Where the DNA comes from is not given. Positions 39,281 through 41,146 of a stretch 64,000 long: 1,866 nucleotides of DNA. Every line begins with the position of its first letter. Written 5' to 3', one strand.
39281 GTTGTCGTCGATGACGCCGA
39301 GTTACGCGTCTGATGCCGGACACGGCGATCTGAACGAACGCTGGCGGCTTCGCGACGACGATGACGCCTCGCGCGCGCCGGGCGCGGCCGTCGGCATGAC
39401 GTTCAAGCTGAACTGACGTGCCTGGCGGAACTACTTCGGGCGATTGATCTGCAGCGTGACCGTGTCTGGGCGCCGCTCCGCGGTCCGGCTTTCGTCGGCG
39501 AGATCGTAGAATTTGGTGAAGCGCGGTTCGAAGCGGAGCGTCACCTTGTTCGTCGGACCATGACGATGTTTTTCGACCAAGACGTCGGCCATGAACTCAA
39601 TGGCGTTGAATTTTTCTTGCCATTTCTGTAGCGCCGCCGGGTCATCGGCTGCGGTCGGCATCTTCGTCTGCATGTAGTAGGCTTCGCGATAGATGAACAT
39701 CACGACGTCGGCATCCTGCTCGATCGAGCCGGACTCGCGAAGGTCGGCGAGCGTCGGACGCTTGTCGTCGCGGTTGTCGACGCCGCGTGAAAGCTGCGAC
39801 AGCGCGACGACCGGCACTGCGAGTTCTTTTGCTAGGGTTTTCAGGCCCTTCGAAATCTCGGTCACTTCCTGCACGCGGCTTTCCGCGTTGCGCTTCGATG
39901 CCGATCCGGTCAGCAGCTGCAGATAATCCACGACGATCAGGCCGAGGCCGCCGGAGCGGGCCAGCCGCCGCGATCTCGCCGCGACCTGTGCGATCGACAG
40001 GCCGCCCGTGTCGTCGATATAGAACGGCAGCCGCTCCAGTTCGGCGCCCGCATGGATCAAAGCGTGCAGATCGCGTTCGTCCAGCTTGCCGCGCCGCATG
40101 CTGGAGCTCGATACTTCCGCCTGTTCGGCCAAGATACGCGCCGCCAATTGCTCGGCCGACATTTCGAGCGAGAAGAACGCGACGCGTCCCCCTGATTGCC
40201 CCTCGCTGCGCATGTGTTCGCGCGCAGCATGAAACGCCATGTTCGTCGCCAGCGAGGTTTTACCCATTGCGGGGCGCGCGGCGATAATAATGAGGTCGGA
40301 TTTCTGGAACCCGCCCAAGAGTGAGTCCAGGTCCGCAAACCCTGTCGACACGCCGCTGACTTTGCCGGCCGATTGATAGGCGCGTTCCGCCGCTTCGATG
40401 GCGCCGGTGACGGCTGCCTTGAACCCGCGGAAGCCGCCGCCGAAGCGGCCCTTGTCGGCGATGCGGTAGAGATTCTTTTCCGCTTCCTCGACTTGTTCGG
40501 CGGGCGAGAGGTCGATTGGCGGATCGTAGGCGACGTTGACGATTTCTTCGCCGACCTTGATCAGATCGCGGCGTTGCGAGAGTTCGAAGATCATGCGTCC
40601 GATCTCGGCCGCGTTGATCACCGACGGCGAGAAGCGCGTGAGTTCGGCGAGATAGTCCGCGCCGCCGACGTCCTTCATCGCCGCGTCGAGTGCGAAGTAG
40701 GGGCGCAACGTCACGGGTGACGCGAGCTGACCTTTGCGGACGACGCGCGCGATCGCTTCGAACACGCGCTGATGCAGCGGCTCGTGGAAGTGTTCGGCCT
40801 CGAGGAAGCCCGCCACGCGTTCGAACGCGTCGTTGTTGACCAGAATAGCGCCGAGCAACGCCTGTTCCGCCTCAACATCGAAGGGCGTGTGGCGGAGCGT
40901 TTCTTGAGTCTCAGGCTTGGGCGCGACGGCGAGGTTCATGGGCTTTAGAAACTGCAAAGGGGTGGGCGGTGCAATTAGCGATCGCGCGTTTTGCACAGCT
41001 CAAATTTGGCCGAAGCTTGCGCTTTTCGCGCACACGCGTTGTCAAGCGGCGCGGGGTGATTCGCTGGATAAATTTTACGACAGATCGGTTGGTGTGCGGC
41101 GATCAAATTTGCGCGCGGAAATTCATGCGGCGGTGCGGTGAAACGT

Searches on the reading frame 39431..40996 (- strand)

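Call 37: search_protein_families(library=pfam, proteins=[window:39431-40996:-], max_evalue=0.001)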
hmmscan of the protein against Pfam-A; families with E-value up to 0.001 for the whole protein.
window:39431-40996:- (521 aa): 3 families
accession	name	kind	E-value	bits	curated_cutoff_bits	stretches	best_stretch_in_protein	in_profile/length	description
PF03796.21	DnaB_C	-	2.9e-100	335.3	27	1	215-497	1-254/255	DnaB-like helicase C terminal domain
PF00772.26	DnaB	-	1.7e-25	89.4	23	1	38-136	3-101/103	DnaB-like helicase N terminal domain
PF13481.12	AAA_25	-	1.1e-17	64.7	27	1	215-401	14-189/195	AAA domain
